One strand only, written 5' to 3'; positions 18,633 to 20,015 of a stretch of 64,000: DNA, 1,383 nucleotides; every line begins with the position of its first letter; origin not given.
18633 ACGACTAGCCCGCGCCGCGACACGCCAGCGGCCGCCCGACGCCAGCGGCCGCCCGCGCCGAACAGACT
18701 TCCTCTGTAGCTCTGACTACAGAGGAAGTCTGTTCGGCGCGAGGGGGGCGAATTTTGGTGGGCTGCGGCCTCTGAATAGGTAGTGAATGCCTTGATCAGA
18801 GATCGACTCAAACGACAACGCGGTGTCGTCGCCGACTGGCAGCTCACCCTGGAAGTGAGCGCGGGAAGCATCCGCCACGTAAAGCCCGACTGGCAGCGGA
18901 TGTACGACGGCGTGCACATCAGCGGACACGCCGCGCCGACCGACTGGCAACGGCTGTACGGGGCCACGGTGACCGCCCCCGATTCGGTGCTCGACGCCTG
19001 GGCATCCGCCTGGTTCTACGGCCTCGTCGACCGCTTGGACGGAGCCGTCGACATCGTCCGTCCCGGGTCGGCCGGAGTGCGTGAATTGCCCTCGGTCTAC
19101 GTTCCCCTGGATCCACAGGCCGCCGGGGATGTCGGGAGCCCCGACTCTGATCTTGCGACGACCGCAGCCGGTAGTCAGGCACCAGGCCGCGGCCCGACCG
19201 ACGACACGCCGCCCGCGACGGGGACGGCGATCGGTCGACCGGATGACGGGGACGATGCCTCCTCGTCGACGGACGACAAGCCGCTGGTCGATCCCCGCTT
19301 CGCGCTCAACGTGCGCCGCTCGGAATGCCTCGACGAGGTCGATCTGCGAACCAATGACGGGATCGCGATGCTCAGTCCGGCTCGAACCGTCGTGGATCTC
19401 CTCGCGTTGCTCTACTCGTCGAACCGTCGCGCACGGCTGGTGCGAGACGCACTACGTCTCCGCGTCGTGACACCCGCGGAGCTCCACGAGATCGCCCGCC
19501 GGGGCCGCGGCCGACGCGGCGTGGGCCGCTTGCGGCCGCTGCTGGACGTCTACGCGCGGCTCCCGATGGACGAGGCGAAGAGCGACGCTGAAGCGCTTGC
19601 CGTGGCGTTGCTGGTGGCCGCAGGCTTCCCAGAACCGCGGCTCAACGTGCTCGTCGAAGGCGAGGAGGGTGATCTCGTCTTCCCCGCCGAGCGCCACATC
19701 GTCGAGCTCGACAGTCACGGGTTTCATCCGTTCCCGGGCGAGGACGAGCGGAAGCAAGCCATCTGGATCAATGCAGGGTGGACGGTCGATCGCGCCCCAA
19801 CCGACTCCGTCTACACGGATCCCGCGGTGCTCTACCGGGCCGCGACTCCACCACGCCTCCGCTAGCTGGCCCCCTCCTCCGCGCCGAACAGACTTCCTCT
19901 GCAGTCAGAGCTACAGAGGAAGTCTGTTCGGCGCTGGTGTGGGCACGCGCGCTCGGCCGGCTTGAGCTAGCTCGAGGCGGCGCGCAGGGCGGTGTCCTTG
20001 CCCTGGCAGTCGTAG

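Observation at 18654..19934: DUF559/AbiEi-like gene bracketed by two inverted copies of a 54-nt perfect palindrome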

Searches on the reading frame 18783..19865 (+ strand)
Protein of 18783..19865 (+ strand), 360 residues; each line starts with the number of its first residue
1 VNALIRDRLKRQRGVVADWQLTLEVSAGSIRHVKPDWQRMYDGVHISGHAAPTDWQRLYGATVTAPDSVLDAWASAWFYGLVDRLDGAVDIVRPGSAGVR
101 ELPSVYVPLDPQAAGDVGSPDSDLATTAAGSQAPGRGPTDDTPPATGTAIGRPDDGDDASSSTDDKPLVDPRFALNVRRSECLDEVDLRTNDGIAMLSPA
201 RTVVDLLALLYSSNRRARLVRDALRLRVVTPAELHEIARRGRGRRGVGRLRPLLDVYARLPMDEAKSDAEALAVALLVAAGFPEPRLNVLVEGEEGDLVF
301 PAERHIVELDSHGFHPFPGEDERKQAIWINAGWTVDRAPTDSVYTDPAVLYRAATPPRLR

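Call 6: search_protein_families(library=pfam, proteins=[window:18783-19865:+], max_evalue=0.01)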
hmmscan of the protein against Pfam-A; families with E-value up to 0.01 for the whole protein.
window:18783-19865:+ (360 aa): 0 families

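Call 7: search_protein_families(library=pfam, proteins=[window:18783-19865:+], max_evalue=10)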
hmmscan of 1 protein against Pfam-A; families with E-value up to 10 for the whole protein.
window:18783-19865:+ (360 aa): 0 families

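Call 8: search_protein_families(library=ncbifam, proteins=[window:18783-19865:+], max_evalue=10)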
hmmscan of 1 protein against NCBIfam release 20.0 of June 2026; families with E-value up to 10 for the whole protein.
window:18783-19865:+ (360 aa): 0 families

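Call 10: find_homologous_proteins(query=window:18783-19865:+)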
Query window:18783-19865:+ (360 aa): 23 proteins with E <= 0.001 among 8000 candidates.
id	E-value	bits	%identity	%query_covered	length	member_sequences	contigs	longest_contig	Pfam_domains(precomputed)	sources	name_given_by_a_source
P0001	9.4e-234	793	100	99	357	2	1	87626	PF09407.17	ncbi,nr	ncbi:MAG: hypothetical protein J7513_18480 [Solirubrobacteraceae bacterium]|nr:hypothetical protein 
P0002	2.7e-95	338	51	98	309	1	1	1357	PF09407.17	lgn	-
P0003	2.3e-89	318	49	96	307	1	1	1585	PF09407.17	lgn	-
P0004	1.5e-88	315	50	99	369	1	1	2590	-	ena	-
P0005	6.2e-88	313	48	98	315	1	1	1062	PF09407.17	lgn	-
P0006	7.8e-88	313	48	98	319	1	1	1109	PF09407.17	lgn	-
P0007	2.7e-87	311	45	98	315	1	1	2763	PF09407.17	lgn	-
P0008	1.7e-84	302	62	52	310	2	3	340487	PF09407.17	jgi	jgi:hypothetical protein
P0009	3.0e-84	301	61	52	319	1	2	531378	PF09407.17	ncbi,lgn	-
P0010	4.2e-52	195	52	48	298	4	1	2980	-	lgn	-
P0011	9.9e-50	188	35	98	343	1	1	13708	-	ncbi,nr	ncbi:MAG: hypothetical protein Q7T55_25380 [Solirubrobacteraceae bacterium]|nr:hypothetical protein 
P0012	2.2e-49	186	37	96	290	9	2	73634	PF09407.17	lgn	-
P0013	3.0e-43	166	48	51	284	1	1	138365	-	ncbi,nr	ncbi:MAG: hypothetical protein JHC95_00695, partial [Solirubrobacteraceae bacterium]|nr:hypothetical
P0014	9.7e-38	148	51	47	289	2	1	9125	PF04480.19,PF09407.17,PF13338.13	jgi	jgi:very-short-patch-repair endonuclease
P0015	1.8e-37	147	48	47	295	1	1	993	PF04480.19,PF09407.17,PF13338.13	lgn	-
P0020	2.0e-11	62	39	53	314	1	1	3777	PF04480.19,PF13338.13,PF18741.8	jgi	-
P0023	9.1e-6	43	40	13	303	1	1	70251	PF04480.19,PF18741.8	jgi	jgi:very-short-patch-repair endonuclease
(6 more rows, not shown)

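Call 11: find_encoding_contigs(protein=window:18783-19865:+, flank=10000)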
Protein window:18783-19865:+ (360 aa): 1 contig read that carries it; 1 place shown.
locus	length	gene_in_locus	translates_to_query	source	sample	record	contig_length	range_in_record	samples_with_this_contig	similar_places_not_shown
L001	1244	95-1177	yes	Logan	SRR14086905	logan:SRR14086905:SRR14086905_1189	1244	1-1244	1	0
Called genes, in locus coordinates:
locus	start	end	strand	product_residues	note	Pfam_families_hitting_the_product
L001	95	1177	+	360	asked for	PF09407:AbiEi_1 (faint)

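Call 15: find_encoding_contigs(protein=P0002, flank=10000)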
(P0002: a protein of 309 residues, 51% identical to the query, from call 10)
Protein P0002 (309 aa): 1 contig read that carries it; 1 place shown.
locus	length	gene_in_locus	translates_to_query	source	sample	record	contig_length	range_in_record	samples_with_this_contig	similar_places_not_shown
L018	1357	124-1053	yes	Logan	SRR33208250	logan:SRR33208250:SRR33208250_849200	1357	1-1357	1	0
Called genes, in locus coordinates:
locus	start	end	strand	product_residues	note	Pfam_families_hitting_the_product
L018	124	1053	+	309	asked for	PF09407:AbiEi_1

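Call 16: find_encoding_contigs(protein=P0008, flank=6000)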
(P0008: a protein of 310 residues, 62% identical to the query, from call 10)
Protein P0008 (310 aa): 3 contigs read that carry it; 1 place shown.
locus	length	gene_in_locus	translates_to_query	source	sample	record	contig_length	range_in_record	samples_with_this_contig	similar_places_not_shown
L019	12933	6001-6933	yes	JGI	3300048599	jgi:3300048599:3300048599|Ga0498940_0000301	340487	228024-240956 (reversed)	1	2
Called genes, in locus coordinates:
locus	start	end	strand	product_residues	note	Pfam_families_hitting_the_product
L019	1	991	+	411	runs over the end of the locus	PF00535:Glycos_transf_2, PF04138:GtrA_DPMS_TM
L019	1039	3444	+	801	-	PF13231:PMT_2, PF24878:YkcB_C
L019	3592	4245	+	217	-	PF00440:TetR_N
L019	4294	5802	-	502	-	PF00743:FMO-like, PF01266:DAO (faint), PF07992:Pyr_redox_2, PF13434:Lys_Orn_oxgnase (faint), PF13450:NAD_binding_8 (weak), PF13738:Pyr_redox_3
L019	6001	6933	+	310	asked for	PF09407:AbiEi_1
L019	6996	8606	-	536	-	PF00672:HAMP, PF00512:HisKA, PF02518:HATPase_c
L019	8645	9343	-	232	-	PF00072:Response_reg, PF00486:Trans_reg_C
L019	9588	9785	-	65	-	-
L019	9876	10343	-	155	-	PF00583:Acetyltransf_1, PF13508:Acetyltransf_7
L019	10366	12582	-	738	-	PF11992:TgpA_N, PF01841:Transglut_core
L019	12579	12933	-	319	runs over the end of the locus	PF01882:DUF58 (weak)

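Call 17: find_encoding_contigs(protein=P0009, flank=6000)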
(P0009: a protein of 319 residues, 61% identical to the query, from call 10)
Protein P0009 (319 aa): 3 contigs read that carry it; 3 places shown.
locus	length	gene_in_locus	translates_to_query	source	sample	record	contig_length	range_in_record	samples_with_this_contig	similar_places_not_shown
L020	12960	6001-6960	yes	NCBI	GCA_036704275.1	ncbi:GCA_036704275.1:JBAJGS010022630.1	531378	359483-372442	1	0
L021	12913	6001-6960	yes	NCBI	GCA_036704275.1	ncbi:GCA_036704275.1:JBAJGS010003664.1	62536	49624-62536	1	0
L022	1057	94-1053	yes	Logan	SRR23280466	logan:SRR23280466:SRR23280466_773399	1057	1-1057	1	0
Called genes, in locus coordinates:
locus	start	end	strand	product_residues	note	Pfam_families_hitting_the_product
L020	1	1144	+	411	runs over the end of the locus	PF00535:Glycos_transf_2, PF04138:GtrA_DPMS_TM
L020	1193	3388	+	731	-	PF02366:PMT (weak), PF13231:PMT_2, PF24878:YkcB_C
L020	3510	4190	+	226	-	PF00440:TetR_N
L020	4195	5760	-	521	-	PF00743:FMO-like (weak), PF01266:DAO (faint), PF07992:Pyr_redox_2, PF12831:FAD_oxidored (faint), PF13450:NAD_binding_8, PF13738:Pyr_redox_3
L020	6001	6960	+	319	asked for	PF09407:AbiEi_1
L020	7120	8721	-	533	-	PF00672:HAMP, PF00512:HisKA, PF02518:HATPase_c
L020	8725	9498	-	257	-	PF00072:Response_reg, PF00486:Trans_reg_C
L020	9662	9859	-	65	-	-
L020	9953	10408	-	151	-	PF00583:Acetyltransf_1, PF13508:Acetyltransf_7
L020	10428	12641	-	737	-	PF01841:Transglut_core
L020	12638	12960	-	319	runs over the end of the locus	PF01882:DUF58 (weak)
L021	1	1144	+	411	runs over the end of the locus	PF00535:Glycos_transf_2, PF04138:GtrA_DPMS_TM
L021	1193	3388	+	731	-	PF02366:PMT (weak), PF13231:PMT_2, PF24878:YkcB_C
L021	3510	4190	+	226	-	PF00440:TetR_N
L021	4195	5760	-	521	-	PF00743:FMO-like (weak), PF01266:DAO (faint), PF07992:Pyr_redox_2, PF12831:FAD_oxidored (faint), PF13450:NAD_binding_8, PF13738:Pyr_redox_3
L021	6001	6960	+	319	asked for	PF09407:AbiEi_1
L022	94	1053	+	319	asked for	PF09407:AbiEi_1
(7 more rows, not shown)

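Call 21: find_encoding_contigs(protein=P0012, flank=6000, max_places=3)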
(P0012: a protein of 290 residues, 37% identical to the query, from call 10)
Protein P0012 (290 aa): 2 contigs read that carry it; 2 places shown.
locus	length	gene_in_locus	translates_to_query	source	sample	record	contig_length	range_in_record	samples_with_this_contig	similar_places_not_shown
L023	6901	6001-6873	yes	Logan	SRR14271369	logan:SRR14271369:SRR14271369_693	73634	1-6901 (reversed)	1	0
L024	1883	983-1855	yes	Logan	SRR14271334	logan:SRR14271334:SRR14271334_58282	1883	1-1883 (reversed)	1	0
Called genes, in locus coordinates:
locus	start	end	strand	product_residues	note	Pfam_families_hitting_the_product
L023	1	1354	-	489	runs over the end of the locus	PF01276:OKR_DC_1, PF01053:Cys_Met_Meta_PP (weak), PF03711:OKR_DC_1_C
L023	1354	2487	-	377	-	PF03462:PCRF, PF00472:RF-1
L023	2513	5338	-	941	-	PF07517:SecA_DEAD, PF00270:DEAD (weak), PF01043:SecA_PP_bind, PF21090:P-loop_SecA, PF07516:SecA_SW, PF02810:SEC-C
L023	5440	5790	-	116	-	PF02482:Ribosomal_S30AE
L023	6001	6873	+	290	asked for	PF09407:AbiEi_1 (weak)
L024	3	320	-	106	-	?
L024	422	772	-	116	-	PF02482:Ribosomal_S30AE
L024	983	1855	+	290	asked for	PF09407:AbiEi_1 (weak)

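Call 22: find_encoding_contigs(protein=P0013, flank=6000, max_places=3)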
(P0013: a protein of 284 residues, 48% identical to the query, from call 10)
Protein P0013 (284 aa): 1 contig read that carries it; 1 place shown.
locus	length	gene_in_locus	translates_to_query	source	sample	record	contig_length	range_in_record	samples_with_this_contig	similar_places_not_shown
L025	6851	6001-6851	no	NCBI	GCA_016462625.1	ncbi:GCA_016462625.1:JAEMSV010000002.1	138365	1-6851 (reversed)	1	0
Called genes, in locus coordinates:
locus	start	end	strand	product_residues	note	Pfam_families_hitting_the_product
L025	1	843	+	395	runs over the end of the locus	-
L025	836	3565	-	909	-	PF05729:NACHT (faint), PF13191:AAA_16, PF09976:TPR_21 (weak), PF00196:GerE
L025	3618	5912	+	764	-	PF00930:DPPIV_N (faint), PF26549:Tricorn_N (weak), PF26550:Tricorn_2nd (faint), PF26549:Tricorn_N, PF07676:PD40 (weak)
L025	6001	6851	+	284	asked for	?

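Call 23: find_encoding_contigs(protein=P0011, flank=6000, max_places=3)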
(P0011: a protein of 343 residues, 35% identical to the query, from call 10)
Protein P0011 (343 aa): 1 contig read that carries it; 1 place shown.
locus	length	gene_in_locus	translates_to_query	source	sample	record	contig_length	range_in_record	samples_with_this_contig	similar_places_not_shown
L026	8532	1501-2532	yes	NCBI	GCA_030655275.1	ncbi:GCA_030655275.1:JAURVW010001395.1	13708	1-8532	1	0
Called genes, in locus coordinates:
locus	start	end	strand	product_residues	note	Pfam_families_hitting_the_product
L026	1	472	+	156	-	?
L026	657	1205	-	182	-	-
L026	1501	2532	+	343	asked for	-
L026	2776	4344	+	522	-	PF01039:Carboxyl_trans, PF03255:ACCA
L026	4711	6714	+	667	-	-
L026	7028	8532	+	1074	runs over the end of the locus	-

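Call 31: search_dna_similar(query=window:18783-19865:+, collection=plasmids, mode=protein, max_evalue=0.001, max_rows=30)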
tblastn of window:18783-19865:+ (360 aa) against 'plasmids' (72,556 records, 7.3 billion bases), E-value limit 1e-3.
No match.

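Call 53: search_solved_structures(query=A1, max_evalue=1, show_alignments=2)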
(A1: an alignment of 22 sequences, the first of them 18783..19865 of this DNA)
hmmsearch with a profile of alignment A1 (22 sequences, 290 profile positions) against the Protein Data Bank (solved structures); distinct sequences matched with E-value up to 1: 1.
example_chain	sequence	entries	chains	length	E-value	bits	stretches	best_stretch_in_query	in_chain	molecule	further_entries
3hrl_A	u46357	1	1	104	2.2e-06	30.1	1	194-285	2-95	Endonuclease-Like Protein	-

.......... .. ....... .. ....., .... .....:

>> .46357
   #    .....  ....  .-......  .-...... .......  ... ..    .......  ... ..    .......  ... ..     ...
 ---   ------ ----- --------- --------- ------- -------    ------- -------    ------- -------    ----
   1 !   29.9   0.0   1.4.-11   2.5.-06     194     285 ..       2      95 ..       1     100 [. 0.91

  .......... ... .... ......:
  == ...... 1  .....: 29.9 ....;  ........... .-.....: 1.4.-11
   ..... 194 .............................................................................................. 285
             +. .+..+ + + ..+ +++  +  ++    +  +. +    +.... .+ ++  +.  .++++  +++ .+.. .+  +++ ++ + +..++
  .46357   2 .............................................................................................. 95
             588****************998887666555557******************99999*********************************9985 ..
